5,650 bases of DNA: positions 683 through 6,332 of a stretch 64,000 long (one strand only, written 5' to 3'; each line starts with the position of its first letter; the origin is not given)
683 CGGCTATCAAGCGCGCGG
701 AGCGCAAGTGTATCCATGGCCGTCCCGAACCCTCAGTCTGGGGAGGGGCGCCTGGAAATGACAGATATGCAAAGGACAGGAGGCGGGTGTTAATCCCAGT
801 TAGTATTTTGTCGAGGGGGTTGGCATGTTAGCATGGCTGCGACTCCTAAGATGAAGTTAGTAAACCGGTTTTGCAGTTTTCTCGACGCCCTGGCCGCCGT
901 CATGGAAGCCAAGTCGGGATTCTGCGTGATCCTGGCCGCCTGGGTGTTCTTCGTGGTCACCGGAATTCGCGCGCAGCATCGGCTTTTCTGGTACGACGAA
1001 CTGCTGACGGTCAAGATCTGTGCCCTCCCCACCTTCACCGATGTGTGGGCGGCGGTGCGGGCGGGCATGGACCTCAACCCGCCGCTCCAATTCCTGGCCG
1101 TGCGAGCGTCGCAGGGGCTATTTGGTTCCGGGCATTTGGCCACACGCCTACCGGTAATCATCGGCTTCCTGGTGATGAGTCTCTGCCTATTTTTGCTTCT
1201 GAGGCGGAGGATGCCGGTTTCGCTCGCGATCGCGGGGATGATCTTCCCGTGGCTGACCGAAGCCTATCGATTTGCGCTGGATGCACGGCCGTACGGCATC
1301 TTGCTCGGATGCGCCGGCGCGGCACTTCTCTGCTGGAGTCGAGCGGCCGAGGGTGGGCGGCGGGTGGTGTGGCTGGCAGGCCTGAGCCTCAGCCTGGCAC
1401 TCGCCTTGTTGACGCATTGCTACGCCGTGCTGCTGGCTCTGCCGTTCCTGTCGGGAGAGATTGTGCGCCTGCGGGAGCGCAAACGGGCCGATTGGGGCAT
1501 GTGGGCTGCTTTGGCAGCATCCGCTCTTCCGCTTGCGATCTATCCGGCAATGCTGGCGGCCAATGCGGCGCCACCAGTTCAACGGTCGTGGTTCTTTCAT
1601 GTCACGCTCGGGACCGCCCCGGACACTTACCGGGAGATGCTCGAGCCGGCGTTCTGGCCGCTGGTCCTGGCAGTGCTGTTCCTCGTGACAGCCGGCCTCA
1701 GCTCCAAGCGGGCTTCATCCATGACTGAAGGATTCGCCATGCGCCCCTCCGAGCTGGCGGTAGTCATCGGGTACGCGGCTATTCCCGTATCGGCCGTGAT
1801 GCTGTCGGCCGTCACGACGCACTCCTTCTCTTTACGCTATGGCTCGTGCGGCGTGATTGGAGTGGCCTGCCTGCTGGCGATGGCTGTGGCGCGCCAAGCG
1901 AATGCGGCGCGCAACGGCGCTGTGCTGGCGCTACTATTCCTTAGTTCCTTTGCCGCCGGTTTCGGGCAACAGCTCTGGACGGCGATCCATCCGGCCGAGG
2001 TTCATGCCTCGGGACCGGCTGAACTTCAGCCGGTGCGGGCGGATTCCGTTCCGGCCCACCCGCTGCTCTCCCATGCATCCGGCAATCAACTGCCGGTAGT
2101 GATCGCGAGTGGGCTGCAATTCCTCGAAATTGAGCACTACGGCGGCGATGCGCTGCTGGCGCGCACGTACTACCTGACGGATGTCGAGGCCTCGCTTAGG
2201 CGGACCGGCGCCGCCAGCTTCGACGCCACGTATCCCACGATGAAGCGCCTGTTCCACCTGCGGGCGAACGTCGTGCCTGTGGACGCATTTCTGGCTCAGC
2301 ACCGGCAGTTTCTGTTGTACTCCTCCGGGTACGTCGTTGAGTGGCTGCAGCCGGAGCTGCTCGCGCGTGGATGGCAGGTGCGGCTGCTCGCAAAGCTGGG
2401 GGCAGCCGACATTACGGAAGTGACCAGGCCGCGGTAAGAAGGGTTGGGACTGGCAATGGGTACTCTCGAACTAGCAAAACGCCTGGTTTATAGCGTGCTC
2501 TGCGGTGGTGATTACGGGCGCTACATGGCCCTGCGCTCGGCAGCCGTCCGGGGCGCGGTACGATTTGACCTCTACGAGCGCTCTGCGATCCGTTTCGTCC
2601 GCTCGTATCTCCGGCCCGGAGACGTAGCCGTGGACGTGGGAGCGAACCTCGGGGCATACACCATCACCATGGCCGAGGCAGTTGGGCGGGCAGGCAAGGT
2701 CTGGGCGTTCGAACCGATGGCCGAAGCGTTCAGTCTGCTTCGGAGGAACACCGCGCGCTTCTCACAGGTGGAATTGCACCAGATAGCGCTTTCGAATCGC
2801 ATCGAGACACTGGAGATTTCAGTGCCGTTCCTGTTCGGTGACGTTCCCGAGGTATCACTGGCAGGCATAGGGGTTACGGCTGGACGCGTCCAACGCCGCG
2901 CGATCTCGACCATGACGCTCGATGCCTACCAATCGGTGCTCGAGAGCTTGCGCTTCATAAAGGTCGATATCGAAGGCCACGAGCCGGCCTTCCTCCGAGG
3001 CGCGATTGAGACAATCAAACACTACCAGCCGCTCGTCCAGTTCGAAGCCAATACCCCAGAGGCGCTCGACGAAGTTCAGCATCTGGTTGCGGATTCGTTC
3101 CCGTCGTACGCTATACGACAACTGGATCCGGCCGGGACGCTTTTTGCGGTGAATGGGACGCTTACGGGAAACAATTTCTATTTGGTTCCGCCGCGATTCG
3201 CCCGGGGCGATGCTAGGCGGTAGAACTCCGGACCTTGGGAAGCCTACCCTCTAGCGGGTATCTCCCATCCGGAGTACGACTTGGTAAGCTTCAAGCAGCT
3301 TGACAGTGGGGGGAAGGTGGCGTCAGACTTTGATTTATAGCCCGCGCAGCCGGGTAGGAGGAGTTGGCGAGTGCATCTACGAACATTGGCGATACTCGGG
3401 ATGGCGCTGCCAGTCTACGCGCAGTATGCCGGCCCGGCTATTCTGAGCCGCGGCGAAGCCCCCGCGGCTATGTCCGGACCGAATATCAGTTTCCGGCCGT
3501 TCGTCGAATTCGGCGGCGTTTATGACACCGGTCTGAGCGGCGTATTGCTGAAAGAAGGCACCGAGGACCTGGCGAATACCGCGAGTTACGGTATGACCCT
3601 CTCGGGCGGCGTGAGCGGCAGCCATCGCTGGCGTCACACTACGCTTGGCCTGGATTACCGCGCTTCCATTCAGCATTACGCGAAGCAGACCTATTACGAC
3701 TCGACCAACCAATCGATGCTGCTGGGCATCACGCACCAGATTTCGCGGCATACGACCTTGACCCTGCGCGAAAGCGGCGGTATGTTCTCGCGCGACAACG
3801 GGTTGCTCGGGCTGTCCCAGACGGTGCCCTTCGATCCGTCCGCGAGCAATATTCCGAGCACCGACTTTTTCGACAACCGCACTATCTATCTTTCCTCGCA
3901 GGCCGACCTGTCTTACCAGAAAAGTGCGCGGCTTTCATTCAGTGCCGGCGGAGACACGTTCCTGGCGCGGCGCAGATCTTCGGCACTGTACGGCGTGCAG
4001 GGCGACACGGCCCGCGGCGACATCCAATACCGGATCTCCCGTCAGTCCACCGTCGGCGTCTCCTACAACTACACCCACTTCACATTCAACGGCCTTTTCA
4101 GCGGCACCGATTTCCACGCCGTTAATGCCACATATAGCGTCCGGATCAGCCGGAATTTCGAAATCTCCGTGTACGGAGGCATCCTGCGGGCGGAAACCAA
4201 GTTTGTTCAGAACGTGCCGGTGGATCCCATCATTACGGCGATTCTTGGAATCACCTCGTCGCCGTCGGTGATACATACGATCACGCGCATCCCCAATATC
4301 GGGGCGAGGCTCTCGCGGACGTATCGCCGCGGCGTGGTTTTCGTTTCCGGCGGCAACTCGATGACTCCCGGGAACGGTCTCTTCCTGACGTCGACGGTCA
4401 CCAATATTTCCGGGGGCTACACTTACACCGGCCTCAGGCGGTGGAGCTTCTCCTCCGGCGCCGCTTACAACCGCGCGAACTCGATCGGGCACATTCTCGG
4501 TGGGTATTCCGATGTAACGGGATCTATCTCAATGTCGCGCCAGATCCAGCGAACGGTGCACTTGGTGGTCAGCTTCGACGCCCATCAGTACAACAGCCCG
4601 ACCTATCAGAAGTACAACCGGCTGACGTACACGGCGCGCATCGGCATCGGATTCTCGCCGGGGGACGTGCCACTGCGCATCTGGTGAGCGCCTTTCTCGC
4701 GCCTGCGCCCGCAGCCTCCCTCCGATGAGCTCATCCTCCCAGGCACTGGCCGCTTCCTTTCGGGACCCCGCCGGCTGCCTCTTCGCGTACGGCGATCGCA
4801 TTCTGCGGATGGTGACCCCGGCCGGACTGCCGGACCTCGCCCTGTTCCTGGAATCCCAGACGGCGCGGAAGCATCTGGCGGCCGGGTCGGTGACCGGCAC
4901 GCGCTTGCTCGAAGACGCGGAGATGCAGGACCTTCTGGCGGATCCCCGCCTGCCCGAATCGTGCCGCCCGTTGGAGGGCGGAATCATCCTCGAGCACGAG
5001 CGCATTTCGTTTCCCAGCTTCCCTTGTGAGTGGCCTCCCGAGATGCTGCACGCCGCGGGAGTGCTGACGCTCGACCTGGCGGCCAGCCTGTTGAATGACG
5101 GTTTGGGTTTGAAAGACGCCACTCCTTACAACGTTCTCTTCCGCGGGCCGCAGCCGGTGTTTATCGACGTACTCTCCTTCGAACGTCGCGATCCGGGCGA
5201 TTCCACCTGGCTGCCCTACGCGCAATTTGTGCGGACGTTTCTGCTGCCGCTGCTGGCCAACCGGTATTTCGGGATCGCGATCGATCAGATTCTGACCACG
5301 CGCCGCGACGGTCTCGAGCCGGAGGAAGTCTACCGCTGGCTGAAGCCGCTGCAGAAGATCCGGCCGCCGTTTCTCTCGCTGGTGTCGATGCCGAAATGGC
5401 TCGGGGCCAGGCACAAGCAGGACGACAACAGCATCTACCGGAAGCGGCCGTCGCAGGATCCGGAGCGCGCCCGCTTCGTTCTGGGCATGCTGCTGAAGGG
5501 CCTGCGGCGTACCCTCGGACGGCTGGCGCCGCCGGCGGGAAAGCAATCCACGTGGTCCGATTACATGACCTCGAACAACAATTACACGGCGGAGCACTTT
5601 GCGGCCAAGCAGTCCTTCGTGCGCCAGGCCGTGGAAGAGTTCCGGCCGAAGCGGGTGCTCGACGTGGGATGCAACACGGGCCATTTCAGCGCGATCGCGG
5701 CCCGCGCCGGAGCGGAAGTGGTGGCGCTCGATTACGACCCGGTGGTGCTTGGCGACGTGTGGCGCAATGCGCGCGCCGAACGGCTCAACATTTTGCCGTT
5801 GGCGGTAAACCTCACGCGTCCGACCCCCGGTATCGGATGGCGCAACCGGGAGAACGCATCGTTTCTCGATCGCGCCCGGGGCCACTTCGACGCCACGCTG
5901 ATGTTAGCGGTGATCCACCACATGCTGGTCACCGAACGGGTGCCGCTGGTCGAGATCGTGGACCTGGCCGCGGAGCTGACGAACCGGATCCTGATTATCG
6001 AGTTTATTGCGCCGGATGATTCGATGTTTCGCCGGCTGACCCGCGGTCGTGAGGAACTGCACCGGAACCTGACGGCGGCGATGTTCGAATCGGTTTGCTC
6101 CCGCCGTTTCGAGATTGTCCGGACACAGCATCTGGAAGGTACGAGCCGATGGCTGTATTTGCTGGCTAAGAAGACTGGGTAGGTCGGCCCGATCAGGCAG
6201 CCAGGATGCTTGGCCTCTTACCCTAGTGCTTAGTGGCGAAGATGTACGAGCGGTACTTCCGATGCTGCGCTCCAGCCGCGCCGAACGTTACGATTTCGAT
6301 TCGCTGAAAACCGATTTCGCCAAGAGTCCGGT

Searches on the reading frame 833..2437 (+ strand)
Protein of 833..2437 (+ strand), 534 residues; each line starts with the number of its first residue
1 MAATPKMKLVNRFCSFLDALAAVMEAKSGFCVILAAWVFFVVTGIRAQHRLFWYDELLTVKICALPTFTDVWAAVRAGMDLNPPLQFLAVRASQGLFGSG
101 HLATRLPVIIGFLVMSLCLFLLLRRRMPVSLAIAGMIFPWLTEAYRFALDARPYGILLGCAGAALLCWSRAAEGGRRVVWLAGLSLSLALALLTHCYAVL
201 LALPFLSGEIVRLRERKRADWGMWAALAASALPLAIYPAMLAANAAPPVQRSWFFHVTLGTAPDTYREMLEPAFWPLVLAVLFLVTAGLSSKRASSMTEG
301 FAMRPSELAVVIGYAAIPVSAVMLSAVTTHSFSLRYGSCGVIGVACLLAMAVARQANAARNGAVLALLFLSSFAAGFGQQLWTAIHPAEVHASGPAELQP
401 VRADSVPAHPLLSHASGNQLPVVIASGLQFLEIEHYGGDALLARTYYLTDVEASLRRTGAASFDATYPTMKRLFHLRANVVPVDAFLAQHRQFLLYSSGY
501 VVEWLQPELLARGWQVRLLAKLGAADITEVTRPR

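Call 65: search_protein_families(library=pfam, proteins=[window:833-2437:+], max_evalue=0.0001)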
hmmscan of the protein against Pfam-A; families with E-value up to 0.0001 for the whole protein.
window:833-2437:+ (534 aa): 1 family
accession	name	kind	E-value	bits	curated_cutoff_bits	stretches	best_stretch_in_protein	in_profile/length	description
PF13231.12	PMT_2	-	1e-08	36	26.1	1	83-225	3-145/160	Dolichyl-phosphate-mannose-protein mannosyltransferase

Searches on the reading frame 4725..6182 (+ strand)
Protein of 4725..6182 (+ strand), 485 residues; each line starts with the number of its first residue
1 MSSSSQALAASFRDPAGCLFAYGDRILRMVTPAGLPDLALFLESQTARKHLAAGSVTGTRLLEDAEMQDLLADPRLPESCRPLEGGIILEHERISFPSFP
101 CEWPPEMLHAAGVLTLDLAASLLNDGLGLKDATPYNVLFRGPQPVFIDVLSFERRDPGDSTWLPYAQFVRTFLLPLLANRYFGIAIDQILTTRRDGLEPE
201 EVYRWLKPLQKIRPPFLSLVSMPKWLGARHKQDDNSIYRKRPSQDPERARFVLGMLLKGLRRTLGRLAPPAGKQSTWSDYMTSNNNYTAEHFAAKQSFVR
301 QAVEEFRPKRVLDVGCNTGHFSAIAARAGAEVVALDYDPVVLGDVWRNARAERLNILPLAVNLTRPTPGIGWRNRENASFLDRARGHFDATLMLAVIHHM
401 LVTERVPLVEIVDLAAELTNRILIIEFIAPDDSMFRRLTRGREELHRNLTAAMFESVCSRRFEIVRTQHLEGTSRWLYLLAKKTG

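Call 65: search_protein_families(library=pfam, proteins=[window:4725-6182:+], max_evalue=0.0001)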
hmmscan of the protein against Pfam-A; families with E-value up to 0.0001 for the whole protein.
window:4725-6182:+ (485 aa): 4 families
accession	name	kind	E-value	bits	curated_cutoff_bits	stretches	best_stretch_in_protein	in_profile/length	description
PF13489.12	Methyltransf_23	-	5.9e-08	33.1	27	1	298-401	12-95/164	Methyltransferase domain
PF08242.18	Methyltransf_12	-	8.8e-07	30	30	1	312-403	1-79/98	Methyltransferase domain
PF08241.18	Methyltransf_11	-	9.6e-07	29.8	21.2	1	312-400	1-73/95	Methyltransferase domain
PF13649.12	Methyltransf_25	-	1.4e-06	29.3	27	1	311-358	1-50/97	Methyltransferase domain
